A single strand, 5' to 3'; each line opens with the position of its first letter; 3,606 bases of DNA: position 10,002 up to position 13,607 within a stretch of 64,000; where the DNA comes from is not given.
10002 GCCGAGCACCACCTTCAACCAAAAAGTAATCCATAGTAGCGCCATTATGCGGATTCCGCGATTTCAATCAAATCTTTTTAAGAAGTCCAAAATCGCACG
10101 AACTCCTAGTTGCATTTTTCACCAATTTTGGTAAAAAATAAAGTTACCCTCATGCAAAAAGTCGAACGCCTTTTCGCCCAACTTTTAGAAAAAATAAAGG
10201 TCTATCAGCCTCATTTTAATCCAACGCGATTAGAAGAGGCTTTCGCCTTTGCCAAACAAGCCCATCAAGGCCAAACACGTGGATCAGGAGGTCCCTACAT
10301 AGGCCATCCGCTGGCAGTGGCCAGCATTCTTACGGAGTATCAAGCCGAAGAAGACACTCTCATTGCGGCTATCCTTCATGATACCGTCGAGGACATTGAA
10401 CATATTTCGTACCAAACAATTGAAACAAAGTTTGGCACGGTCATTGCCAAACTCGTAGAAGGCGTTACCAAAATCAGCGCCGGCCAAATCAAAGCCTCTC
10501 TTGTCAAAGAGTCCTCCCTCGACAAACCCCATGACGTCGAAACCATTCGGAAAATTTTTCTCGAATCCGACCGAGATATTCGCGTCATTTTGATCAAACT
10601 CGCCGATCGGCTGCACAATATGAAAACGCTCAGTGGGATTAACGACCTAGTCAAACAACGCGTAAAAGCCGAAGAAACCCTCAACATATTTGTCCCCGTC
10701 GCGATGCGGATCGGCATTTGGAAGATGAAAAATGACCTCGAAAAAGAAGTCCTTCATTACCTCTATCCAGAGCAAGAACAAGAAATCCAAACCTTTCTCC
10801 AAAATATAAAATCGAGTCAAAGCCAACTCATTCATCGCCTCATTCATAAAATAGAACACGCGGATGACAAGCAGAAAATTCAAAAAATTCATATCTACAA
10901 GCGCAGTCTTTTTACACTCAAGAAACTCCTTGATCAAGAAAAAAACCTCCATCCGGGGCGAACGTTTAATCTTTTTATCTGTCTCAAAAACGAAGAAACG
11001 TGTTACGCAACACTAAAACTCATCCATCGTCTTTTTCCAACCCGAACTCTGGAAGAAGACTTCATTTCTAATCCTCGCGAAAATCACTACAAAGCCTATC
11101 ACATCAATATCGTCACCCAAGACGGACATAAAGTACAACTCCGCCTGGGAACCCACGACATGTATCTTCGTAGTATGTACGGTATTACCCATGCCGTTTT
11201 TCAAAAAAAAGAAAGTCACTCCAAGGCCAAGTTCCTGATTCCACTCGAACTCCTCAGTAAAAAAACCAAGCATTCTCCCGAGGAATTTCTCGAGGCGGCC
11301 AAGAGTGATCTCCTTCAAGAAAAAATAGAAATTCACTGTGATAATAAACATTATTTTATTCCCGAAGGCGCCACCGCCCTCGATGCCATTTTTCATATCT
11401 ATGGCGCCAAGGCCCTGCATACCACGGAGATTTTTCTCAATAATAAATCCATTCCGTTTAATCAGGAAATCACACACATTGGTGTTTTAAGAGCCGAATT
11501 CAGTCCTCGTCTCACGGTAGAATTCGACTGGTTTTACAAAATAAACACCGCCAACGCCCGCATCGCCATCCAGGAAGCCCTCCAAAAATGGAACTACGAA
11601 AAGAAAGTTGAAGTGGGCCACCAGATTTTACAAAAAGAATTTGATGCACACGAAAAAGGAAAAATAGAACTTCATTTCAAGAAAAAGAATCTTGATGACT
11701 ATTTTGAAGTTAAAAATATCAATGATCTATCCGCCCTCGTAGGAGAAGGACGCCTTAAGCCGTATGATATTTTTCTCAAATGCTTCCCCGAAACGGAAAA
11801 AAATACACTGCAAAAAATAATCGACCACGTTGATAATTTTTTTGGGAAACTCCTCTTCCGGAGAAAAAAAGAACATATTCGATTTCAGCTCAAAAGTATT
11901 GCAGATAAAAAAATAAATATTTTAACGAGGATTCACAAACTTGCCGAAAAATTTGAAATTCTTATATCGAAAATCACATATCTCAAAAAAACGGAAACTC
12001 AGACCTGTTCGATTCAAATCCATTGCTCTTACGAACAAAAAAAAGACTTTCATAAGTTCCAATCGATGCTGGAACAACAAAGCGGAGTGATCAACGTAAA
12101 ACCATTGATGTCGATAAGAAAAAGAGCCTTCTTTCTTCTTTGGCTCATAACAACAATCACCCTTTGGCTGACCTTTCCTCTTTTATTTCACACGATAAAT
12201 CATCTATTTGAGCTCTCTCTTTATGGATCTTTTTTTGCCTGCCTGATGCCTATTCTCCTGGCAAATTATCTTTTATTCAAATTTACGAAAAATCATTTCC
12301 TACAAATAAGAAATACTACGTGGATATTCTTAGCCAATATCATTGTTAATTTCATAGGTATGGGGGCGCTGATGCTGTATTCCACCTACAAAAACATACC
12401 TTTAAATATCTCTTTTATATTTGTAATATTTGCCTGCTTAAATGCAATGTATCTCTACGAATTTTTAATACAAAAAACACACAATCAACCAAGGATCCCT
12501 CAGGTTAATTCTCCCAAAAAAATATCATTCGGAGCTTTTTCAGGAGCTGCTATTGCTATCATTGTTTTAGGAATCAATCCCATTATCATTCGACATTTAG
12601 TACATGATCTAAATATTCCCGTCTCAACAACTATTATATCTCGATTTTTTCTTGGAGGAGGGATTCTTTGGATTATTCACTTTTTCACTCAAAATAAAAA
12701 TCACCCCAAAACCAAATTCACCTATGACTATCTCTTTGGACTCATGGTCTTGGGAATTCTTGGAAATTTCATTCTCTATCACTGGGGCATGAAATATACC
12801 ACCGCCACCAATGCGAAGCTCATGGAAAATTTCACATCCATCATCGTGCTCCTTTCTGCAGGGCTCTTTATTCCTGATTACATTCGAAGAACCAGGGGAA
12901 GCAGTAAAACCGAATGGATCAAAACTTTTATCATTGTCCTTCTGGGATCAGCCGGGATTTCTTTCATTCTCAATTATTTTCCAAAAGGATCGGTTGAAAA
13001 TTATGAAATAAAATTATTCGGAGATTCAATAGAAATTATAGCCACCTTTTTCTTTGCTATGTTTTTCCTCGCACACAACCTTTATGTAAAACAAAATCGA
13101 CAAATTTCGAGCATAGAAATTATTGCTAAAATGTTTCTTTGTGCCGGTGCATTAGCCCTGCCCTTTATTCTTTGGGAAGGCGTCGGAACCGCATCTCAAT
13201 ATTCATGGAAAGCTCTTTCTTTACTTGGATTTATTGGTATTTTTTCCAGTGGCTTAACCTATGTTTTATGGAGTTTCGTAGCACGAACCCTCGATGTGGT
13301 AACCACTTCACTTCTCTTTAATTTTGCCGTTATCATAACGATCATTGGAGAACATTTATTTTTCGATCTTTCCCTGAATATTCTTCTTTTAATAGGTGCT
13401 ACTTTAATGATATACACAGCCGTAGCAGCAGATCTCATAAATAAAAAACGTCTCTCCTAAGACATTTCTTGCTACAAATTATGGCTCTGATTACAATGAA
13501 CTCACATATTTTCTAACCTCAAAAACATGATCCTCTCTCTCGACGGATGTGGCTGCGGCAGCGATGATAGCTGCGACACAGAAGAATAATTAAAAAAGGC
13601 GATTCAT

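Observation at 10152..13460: Long RelA/SpoT homologue fused in one ORF to a ~14-TM region ending in an EamA/DMT transporter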

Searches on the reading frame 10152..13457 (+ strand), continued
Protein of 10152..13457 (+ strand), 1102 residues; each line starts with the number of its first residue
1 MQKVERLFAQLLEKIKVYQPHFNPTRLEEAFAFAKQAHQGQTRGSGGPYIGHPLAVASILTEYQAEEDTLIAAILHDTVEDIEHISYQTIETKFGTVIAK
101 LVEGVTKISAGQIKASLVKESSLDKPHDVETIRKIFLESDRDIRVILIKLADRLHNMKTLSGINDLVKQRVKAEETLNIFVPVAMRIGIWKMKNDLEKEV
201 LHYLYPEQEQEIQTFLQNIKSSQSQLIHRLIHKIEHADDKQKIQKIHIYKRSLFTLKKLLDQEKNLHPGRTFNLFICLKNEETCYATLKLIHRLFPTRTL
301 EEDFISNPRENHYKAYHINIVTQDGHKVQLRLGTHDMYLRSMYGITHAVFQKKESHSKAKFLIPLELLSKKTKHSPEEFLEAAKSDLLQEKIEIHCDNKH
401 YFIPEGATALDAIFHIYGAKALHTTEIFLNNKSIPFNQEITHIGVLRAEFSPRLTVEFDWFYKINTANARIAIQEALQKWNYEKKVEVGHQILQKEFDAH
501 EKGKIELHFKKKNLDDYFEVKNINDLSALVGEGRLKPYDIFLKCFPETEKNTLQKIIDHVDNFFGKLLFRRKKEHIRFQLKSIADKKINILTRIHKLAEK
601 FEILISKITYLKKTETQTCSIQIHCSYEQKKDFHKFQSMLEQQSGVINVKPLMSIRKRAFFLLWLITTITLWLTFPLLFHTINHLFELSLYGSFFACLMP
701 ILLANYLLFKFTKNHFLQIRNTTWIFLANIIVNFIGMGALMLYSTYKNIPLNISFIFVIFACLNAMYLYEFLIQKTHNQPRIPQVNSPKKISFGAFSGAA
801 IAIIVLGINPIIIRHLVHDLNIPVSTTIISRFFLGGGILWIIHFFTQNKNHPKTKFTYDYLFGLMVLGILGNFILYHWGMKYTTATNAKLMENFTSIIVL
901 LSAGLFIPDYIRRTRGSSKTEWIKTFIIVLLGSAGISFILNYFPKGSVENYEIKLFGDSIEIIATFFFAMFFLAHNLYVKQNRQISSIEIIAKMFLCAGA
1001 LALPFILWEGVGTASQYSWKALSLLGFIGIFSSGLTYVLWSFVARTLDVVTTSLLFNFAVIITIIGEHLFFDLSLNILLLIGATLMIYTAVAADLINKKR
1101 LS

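Call 80: find_encoding_contigs(protein=P0002, flank=6000, max_places=2)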
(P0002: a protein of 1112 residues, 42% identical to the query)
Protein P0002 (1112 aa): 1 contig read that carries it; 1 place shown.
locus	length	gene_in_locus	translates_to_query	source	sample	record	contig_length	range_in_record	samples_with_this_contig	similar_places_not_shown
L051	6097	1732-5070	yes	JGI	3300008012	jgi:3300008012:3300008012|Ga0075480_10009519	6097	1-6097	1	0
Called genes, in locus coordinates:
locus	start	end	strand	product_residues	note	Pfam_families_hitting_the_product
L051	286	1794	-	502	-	PF00275:EPSP_synthase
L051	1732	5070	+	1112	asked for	PF13328:HD_4, PF01966:HD, PF04607:RelA_SpoT, PF19296:RelA_AH (weak), PF00892:EamA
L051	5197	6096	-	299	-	?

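Call 87: find_encoding_contigs(protein=P0012, flank=10000, max_places=2)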
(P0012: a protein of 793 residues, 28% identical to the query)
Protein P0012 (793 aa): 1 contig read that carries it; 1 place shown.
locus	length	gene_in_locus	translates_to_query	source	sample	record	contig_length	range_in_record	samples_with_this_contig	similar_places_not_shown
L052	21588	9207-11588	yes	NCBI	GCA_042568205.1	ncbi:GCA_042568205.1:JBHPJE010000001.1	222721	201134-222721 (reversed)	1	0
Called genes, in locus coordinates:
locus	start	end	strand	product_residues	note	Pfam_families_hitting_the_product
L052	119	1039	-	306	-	-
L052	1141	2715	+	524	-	PF05496:RuvB_N (faint), PF06068:TIP49 (faint), PF13177:DNA_pol3_delta2, PF13401:AAA_22 (weak), PF00004:AAA, PF07728:AAA_5, PF22608:DNAX_ATPase_lid, PF12169:DNA_pol3_gamma3 (weak), +1 more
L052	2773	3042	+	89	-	-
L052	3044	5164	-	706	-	PF22745:Nlig-Ia, PF01653:DNA_ligase_aden, PF03120:OB_DNA_ligase, PF03119:DNA_ligase_ZBD, PF12826:HHH_2 (weak), PF00533:BRCT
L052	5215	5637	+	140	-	-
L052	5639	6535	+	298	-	-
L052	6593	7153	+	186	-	-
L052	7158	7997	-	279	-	PF04203:Sortase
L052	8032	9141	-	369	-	PF03054:tRNA_Me_trans, PF20259:tRNA_Me_trans_M, PF20258:tRNA_Me_trans_C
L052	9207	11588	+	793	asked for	PF13328:HD_4, PF01966:HD, PF04607:RelA_SpoT, PF02824:TGS, PF19296:RelA_AH, PF13291:ACT_4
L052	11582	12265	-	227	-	PF00977:His_biosynth, PF01207:Dus (faint), PF03060:NMO (faint)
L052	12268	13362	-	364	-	PF01926:MMR_HSR1, PF02421:FeoB_N (weak), PF06071:YchF-GTPase_C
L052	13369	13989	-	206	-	PF01487:DHquinase_I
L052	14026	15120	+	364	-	PF21088:MS_channel_1st, PF00924:MS_channel_2nd, PF21082:MS_channel_3rd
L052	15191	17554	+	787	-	-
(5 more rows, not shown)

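Call 88: find_encoding_contigs(protein=P0023, flank=10000, max_places=3)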
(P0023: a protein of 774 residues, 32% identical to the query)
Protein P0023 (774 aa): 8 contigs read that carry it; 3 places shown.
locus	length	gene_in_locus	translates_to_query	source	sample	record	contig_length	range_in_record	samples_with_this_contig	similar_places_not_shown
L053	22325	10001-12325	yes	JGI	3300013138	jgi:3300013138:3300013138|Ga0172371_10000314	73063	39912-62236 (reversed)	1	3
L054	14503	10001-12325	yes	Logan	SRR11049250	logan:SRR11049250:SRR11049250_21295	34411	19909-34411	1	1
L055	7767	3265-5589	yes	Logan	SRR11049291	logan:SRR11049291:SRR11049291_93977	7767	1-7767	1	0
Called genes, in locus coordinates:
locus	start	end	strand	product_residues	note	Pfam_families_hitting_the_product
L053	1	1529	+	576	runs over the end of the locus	PF14716:HHH_8, PF14520:HHH_5 (weak), PF14792:DNA_pol_B_palm (weak), PF14791:DNA_pol_B_thumb, PF02811:PHP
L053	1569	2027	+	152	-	-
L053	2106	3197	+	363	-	PF13439:Glyco_transf_4, PF00534:Glycos_transf_1, PF13692:Glyco_trans_1_4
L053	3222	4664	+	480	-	PF05496:RuvB_N (faint), PF12775:AAA_7 (faint), PF13177:DNA_pol3_delta2, PF00004:AAA, PF07728:AAA_5 (weak), PF13401:AAA_22 (weak), PF22608:DNAX_ATPase_lid (weak), PF12169:DNA_pol3_gamma3 (weak), +1 more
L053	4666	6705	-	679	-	PF22745:Nlig-Ia, PF01653:DNA_ligase_aden, PF03120:OB_DNA_ligase, PF03119:DNA_ligase_ZBD, PF12826:HHH_2 (weak), PF00533:BRCT, PF12738:PTCB-BRCT (weak)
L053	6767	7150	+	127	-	-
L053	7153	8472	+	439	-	-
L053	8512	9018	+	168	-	-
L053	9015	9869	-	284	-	PF04203:Sortase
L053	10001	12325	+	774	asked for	PF13328:HD_4, PF01966:HD, PF04607:RelA_SpoT, PF02824:TGS, PF13291:ACT_4 (weak)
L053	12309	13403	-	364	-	PF01926:MMR_HSR1, PF02421:FeoB_N, PF06071:YchF-GTPase_C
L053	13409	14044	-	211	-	PF01487:DHquinase_I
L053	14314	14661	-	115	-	-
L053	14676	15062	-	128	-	PF02482:Ribosomal_S30AE (weak)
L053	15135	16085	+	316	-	PF17125:Methyltr_RsmF_N (faint), PF22458:RsmF-B_ferredox (faint), PF01189:Methyltr_RsmB-F, PF01728:FtsJ (weak), PF13847:Methyltransf_31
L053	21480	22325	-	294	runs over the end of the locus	PF00892:EamA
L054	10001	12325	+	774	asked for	PF13328:HD_4, PF01966:HD, PF04607:RelA_SpoT, PF02824:TGS, PF13291:ACT_4 (weak)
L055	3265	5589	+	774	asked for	PF13328:HD_4, PF01966:HD, PF04607:RelA_SpoT, PF02824:TGS, PF13291:ACT_4 (weak)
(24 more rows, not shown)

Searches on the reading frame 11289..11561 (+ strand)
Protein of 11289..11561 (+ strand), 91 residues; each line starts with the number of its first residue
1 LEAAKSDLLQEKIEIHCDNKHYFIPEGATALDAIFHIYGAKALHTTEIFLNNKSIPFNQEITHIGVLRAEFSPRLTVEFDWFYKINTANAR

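Call 91: search_protein_families(library=pfam, proteins=[window:11289-11561:+], max_evalue=10)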
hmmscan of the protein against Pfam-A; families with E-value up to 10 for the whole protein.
window:11289-11561:+ (91 aa): 0 families

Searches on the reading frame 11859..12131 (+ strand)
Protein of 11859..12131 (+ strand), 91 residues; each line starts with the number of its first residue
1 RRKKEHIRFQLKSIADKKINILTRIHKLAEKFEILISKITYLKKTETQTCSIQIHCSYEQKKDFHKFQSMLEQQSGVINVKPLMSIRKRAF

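Call 91: search_protein_families(library=pfam, proteins=[window:11859-12131:+], max_evalue=10)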
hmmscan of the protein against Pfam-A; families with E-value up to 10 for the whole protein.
window:11859-12131:+ (91 aa): 2 families
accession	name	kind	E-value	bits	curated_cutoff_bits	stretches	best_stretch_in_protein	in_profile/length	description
PF24694.1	LNS2_PITM1-3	-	0.097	13.1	27.7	1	32-70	76-113/124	PITM 1-3, LNS2 domain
PF13291.12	ACT_4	-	0.14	13.3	27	1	8-81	6-79/80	ACT domain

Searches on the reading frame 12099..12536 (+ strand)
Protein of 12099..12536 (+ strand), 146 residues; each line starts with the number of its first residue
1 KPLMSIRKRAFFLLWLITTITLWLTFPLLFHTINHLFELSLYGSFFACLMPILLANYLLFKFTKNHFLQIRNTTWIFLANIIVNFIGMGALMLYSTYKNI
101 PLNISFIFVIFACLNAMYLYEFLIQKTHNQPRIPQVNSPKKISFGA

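Call 91: search_protein_families(library=pfam, proteins=[window:12099-12536:+], max_evalue=10)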
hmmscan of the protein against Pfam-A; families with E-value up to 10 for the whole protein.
window:12099-12536:+ (146 aa): 0 families

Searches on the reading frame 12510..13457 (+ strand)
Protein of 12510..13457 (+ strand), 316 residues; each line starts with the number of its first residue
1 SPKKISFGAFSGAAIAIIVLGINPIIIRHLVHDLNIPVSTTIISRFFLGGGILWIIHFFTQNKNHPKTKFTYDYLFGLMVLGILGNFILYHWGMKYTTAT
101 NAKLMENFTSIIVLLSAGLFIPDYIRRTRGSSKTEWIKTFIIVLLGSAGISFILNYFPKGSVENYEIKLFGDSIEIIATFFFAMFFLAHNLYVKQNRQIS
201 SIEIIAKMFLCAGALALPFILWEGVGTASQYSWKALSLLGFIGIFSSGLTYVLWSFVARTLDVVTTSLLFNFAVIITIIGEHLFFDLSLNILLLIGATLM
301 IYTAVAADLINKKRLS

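Call 64: search_solved_structures(query=window:12510-13457:+, max_evalue=10)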
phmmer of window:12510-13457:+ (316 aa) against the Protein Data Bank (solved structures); distinct sequences matched with E-value up to 10: 0.

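Call 91: search_protein_families(library=pfam, proteins=[window:12519-13457:+], max_evalue=10)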
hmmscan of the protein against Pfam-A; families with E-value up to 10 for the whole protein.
window:12519-13457:+ (313 aa): 3 families
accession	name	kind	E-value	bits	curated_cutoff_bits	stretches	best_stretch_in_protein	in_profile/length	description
PF00892.27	EamA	-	2.4e-20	73.7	28.2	2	10-118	7-111/135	EamA-like transporter family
PF11309.13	DUF3112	-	0.024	14.5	23.3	1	68-114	16-62/217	Protein of unknown function (DUF3112)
PF01708.21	Gemini_mov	-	8.1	6.7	25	1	224-258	28-62/92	Geminivirus putative movement protein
